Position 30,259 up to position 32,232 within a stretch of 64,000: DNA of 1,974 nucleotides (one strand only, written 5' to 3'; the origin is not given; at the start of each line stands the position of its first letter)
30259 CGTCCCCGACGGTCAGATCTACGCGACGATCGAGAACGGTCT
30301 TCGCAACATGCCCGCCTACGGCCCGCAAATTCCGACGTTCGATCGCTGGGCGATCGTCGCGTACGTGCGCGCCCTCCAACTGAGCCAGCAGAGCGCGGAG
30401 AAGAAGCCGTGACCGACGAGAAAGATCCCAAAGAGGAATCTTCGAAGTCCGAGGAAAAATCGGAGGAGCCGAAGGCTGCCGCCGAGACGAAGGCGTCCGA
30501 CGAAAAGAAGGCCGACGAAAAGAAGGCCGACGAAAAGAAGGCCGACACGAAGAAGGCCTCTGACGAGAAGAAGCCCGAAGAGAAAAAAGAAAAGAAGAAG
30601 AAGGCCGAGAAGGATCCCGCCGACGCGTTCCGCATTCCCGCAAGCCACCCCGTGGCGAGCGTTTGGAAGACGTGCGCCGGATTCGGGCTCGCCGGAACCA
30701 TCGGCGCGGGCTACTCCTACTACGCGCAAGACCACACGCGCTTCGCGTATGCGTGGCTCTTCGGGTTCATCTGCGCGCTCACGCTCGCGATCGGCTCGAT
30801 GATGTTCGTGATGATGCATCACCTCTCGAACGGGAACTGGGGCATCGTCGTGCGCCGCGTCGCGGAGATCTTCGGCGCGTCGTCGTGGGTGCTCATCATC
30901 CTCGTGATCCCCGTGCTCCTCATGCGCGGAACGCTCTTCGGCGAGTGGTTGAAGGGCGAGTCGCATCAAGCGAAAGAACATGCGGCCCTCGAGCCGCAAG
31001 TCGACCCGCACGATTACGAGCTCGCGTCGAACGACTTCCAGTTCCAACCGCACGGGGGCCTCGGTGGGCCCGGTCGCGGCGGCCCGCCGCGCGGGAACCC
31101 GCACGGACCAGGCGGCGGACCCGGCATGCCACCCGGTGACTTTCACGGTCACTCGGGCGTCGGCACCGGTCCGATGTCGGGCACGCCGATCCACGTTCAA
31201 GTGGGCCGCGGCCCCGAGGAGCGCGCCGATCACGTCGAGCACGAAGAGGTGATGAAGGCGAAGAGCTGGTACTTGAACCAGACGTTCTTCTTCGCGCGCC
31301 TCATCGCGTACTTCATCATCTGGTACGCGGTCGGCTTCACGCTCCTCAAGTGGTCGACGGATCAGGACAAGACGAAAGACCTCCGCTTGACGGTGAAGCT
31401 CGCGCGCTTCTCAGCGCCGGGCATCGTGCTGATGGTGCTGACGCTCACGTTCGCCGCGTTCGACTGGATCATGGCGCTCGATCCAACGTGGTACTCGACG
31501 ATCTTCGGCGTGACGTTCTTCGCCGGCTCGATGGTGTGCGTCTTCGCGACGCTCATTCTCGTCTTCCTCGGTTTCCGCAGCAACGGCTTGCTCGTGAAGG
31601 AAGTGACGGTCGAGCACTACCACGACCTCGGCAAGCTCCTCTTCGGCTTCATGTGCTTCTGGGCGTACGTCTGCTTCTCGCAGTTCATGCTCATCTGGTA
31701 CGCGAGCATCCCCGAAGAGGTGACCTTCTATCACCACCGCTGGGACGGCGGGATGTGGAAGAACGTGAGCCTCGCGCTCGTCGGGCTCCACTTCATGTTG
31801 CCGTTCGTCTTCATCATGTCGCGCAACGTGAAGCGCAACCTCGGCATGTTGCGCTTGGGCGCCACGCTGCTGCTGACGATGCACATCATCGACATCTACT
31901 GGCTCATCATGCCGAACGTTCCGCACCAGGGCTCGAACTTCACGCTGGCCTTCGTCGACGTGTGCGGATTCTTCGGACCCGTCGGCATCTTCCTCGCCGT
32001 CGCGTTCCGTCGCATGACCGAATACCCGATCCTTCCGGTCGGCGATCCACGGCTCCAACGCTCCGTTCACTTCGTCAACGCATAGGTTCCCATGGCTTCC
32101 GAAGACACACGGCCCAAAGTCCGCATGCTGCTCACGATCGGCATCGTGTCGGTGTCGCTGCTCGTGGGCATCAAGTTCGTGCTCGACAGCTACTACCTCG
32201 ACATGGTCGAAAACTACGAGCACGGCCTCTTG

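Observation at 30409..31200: ActF carries a roughly 90 aa Lys/Glu/Asp-rich repeat extension and a Gly/Pro-rich loop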

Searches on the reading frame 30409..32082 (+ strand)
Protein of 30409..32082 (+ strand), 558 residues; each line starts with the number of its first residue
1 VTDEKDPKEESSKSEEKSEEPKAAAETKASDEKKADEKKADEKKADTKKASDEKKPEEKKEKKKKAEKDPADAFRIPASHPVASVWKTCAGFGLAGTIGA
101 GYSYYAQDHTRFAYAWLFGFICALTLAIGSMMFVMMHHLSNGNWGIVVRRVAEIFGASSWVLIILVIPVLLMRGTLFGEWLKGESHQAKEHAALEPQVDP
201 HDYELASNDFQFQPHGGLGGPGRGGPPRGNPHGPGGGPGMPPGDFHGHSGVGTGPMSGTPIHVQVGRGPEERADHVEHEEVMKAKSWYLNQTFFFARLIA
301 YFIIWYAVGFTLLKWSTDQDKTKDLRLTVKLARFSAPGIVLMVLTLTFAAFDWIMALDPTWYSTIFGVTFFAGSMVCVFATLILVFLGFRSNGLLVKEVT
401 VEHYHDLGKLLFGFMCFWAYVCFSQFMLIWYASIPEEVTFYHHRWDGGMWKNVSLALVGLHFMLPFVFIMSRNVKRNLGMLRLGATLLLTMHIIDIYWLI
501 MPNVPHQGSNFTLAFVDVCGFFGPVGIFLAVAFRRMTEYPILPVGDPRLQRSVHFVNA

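Call 4: search_protein_families(library=pfam, proteins=[window:30409-32082:+], max_evalue=0.01)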
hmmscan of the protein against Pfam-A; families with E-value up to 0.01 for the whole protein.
window:30409-32082:+ (558 aa): 0 families

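Call 5: search_protein_families(library=ncbifam, proteins=[window:30409-32082:+], max_evalue=0.01)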
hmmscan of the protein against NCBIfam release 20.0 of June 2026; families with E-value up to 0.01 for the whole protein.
window:30409-32082:+ (558 aa): 0 families

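Call 7: find_homologous_proteins(query=window:30409-32082:+, max_evalue=0.00001)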
Query window:30409-32082:+ (558 aa): 1700 proteins with E <= 0.00001 among 8000 candidates; the best 120 are listed.
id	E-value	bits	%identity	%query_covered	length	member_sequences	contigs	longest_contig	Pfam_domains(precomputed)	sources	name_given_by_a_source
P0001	0.0e+0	1318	100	100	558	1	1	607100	-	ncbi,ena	-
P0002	6.7e-298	1007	74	100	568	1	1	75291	-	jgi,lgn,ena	-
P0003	1.5e-283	960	71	100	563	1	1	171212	-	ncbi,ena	-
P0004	2.1e-269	913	71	100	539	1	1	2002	-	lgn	-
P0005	6.9e-261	885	68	100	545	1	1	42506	-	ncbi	-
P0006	1.7e-250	851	68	100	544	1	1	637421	-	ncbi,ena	-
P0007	9.3e-249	845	67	100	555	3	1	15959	-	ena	-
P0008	1.9e-246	837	66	100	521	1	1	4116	-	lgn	-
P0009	1.3e-245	835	66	87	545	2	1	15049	-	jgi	-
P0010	6.0e-244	829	62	100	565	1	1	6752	-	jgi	jgi:hypothetical protein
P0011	8.7e-244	829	66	97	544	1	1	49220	-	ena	-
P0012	1.5e-243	828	65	88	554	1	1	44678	-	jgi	jgi:hypothetical protein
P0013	3.8e-242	823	68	88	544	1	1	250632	-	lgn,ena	-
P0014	4.1e-242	823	63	100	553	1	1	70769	-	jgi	jgi:hypothetical protein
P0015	2.1e-236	804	75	54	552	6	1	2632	-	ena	-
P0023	1.9e-198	679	70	77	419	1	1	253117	-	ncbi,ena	-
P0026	1.0e-163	564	50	91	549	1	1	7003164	-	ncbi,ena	-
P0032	6.1e-147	509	60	52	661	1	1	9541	PF00691.26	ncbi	ncbi:hypothetical protein BH09MYX1_BH09MYX1_49140 [soil metagenome]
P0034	4.8e-145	503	61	52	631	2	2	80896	PF00691.26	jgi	jgi:outer membrane protein OmpA-like peptidoglycan-associated protein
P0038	7.9e-140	485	57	54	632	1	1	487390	PF00691.26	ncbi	-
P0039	1.4e-139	485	58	52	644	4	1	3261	PF00691.26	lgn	-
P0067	2.5e-128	447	54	52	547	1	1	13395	-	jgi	jgi:hypothetical protein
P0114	9.2e-123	429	40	26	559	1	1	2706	-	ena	-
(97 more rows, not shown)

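Call 8: search_solved_structures(query=window:30409-32082:+, max_evalue=1, show_alignments=3)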
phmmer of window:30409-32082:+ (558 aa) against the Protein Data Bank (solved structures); distinct sequences matched with E-value up to 1: 9.
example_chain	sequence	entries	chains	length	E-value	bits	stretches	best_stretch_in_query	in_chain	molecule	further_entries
6f0k_F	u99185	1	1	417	3.1e-63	217.6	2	276-553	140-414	ActF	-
8k9e_F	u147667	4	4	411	2.3e-56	194.9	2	277-551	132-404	Quinol:cytochrome c oxidoreductase quinone-binding subunit 2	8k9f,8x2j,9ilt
6lod_F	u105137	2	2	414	1.3e-53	185.8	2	274-549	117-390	Uncharacterized protein ActF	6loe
6btm_F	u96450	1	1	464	3.3e-36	128.3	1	265-555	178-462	Alternative Complex III subunit F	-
6f0k_C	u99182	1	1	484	3.7e-08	35.7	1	309-544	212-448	Polysulphide reductase NrfD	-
6lod_C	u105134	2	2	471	0.0022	19.9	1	308-468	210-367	Polysulphide reductase NrfD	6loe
6btm_C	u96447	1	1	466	0.0038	19.2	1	328-543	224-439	Alternative Complex III subunit C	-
7u1i_A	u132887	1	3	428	0.35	12.7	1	43-84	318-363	Vicilin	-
8b6a_A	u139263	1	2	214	0.38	12.6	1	168-249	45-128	Conserved hypothetical lipoprotein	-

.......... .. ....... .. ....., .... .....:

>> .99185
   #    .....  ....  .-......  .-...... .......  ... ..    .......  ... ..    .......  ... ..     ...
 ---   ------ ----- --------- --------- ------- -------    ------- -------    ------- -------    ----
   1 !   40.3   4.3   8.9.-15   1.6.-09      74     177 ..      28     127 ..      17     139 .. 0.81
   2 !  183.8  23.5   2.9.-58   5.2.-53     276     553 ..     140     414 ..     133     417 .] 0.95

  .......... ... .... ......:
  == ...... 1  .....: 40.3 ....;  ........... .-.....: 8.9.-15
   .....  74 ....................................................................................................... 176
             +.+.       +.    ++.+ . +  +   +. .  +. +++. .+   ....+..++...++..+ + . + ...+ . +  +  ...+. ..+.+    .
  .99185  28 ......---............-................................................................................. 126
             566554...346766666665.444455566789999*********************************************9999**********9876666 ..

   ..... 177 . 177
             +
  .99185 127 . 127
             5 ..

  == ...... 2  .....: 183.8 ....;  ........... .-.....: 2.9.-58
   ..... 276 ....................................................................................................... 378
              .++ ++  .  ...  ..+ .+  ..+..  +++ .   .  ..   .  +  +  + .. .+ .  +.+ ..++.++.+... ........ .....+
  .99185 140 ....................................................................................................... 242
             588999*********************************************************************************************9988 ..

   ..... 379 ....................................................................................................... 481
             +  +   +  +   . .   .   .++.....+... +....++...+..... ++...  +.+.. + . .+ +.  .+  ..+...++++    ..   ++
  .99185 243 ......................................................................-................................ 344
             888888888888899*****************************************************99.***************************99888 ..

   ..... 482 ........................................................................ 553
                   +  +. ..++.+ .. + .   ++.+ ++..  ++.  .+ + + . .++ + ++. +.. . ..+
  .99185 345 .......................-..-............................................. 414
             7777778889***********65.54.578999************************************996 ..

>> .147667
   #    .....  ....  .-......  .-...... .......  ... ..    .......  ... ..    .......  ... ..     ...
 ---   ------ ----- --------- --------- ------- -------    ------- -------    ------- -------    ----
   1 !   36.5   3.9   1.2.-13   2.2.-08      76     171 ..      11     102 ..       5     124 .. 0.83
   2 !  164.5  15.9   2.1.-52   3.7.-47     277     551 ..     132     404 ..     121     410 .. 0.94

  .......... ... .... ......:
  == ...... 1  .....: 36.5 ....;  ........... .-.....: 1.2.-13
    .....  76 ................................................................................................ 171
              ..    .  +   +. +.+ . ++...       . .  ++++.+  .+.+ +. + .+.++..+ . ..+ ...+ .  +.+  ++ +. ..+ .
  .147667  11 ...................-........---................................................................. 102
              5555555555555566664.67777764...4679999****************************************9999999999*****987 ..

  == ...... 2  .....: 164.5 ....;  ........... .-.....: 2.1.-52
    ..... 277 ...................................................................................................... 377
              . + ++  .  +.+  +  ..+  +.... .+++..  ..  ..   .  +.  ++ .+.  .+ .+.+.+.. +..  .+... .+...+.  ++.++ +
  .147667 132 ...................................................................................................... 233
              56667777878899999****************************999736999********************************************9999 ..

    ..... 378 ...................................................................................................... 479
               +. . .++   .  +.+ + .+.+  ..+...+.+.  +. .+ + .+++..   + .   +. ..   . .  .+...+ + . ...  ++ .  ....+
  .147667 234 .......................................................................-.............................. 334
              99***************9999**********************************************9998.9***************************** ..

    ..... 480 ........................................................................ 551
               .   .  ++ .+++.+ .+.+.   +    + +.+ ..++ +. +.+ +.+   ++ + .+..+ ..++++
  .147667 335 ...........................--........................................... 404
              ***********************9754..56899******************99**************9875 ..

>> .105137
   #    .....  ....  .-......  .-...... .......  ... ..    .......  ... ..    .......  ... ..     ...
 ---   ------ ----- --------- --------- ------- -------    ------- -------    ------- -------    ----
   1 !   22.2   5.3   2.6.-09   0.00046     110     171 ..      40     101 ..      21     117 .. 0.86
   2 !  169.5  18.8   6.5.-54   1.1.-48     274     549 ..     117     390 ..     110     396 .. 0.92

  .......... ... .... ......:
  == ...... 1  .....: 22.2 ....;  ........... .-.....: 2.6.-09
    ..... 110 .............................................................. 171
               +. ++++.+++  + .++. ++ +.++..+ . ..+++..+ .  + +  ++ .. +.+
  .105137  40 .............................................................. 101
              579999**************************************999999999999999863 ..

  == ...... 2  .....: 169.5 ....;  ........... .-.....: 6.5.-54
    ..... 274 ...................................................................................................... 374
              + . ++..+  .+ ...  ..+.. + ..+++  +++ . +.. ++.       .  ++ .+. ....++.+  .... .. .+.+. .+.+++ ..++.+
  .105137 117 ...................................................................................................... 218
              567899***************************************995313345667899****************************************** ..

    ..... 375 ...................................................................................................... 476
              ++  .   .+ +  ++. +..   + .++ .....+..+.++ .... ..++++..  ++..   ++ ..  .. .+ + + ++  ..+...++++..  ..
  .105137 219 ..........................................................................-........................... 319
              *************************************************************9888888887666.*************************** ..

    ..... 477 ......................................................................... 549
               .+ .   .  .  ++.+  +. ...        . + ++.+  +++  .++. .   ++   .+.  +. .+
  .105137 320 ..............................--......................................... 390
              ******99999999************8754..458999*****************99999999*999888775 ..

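Call 11: find_related_loci(query=window:30409-32082:+, collection=genome_contigs, flank=6000)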
Query window:30409-32082:+ (558 aa) in genome_contigs; peptide patterns used: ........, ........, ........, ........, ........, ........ (x = any residue, [..] = any of these).
600 stretches matched a pattern (row limit reached: there are more); 86 encode a relative of the query (tblastn E <= 1e-3); the best 80 are kept; 80 distinct loci.
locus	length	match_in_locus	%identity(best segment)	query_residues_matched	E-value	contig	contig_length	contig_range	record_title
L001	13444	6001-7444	71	68-558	0e+0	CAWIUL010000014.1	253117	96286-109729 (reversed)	MAG: uncultured delta proteobacterium isolate MFD01872.bin.1.328 genome assembly, contig: contig_56590, whole genome sho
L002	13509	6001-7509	50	42-558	2e-162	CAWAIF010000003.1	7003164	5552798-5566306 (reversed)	MAG: uncultured delta proteobacterium isolate MFD02416.bin.1.98 genome assembly, contig: contig_8404, whole genome shotg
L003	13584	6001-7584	42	6-558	7e-127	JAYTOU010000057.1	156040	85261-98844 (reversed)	MAG: Myxococcales bacterium isolate GFS_4219 GFS_4219_56, whole genome shotgun sequence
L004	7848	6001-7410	44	83-558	8e-121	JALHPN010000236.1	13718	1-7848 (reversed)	MAG: Polyangiaceae bacterium isolate bin.255 c_000000017062, whole genome shotgun sequence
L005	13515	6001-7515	39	31-558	1e-102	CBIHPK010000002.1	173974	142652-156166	MAG TPA_asm: uncultured Myxococcaceae bacterium isolate SRR18156209_binner13_Refined_17 genome assembly, contig: ERZ2733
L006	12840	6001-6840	54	279-558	3e-100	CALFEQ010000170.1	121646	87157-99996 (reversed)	MAG TPA_asm: uncultured Myxococcales bacterium isolate SRR5251193_bin.130_CONCOCT_v1.1_MAG genome assembly, contig: ERZ7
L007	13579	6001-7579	53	1-558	7e-173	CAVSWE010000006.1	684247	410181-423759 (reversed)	MAG: uncultured delta proteobacterium isolate MFD05705.bin.2.131 genome assembly, contig: contig_50637, whole genome sho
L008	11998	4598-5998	38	46-554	6e-99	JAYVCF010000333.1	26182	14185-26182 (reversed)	MAG: Deltaproteobacteria bacterium isolate GL30_UP_concoct_80 GL30_UP_concoct_80_332, whole genome shotgun sequence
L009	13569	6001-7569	49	83-558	3e-98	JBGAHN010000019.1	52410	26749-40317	MAG: Labilithrix sp. isolate MAG_AAO_H125.11 AAOH125-11_opera_contig_1752, whole genome shotgun sequence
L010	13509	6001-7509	35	37-557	4e-96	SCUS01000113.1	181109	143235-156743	MAG: Myxococcaceae bacterium isolate GW715_bin.15 GW715_bin.15-69851, whole genome shotgun sequence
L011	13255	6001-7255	45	111-557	2e-93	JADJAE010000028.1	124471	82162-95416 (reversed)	MAG: Deltaproteobacteria bacterium isolate AalW_18-Q3-R10-53_BATAC.29 tig00021345-10-1244850, whole genome shotgun seque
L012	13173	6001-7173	49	76-557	9e-82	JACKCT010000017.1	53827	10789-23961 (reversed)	MAG: Deltaproteobacteria bacterium isolate HK-STAS-FEN-2 HK-STAS-FEN-2_17, whole genome shotgun sequence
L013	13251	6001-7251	48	44-557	6e-79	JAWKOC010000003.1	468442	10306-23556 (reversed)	MAG: Bdellovibrionota bacterium isolate ABC1.69 ABC1.69.fa-3, whole genome shotgun sequence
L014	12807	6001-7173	47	72-557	2e-77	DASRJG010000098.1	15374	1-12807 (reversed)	MAG TPA_asm: Candidatus Polarisedimenticolaceae bacterium isolate SMAG_U10130 k141_984291, whole genome shotgun sequence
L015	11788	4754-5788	47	117-557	3e-75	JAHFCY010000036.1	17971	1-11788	MAG: Candidatus Lindowbacteria bacterium isolate nzgw232 NODE_3332_length_17972_cov_2.722200, whole genome shotgun seque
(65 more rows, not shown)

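Call 16: find_encoding_contigs(protein=P0001, flank=3000, max_places=3)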
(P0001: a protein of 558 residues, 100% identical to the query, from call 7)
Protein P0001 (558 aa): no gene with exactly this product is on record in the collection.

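Call 24: list_cluster_members(proteins=[P0001, P0003, P0005, P0006, P0026, P0038])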
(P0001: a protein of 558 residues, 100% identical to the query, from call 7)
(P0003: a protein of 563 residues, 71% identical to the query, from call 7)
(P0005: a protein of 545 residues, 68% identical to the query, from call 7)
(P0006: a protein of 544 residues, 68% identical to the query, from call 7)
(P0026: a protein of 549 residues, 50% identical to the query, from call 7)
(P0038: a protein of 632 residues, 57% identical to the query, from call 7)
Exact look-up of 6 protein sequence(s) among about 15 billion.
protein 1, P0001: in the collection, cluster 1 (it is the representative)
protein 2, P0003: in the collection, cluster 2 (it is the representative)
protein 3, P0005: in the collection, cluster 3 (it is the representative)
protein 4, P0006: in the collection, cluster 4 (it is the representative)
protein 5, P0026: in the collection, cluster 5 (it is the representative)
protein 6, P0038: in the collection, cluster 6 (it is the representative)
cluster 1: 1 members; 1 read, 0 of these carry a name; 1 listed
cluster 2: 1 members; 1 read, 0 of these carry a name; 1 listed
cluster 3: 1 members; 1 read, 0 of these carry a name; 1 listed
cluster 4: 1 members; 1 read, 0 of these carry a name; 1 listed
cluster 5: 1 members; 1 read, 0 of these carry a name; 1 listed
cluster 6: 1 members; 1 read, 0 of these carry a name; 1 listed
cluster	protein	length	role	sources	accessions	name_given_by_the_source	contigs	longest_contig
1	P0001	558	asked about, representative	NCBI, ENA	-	-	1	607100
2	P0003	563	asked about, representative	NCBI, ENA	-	-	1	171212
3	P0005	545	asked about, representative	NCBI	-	-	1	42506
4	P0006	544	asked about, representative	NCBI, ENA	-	-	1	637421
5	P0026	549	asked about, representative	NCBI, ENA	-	-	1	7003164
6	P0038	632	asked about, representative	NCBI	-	-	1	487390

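Call 26: search_protein_families(library=pfam, proteins=[P0032, P0034, P0038, P0039, P0067, P0114], max_evalue=0.01)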
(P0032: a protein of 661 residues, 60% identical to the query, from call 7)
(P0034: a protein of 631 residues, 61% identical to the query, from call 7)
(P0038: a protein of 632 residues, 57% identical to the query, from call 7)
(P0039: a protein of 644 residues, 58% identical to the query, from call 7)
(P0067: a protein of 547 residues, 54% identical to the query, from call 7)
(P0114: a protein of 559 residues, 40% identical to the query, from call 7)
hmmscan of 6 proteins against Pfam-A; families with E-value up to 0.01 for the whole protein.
P0032 (661 aa): 2 families
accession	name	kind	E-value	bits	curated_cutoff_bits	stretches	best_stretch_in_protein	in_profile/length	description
PF00691.25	OmpA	-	3.4e-16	59.8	27.2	1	243-315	2-76/98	OmpA family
PF05359.17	DUF748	-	0.00048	18.7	50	0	240-286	880-926/1037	Domain of Unknown Function (DUF748)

P0034 (631 aa): 2 families
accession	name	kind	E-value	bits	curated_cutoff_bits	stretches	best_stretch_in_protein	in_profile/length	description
PF00691.25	OmpA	-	1.8e-08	35.1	27.2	1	216-289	2-78/98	OmpA family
PF05359.17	DUF748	-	0.00049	18.7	50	1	213-261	880-928/1037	Domain of Unknown Function (DUF748)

P0038 (632 aa): 2 families
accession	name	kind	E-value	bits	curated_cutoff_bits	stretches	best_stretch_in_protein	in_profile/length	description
PF00691.25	OmpA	-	2.8e-10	40.9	27.2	1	217-302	2-90/98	OmpA family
PF09476.15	Pilus_CpaD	-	0.0025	18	31.1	1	214-300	42-124/200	Pilus biogenesis CpaD protein (pilus_cpaD)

P0039 (644 aa): 2 families
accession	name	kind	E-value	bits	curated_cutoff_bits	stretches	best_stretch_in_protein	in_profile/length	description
PF00691.25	OmpA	-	1.6e-08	35.2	27.2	1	229-302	2-77/98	OmpA family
PF02322.20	Cyt_bd_oxida_II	-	0.0091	15.8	35.6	0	422-622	85-260/302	Cytochrome bd terminal oxidase subunit II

P0067 (547 aa): 0 families

P0114 (559 aa): 0 families
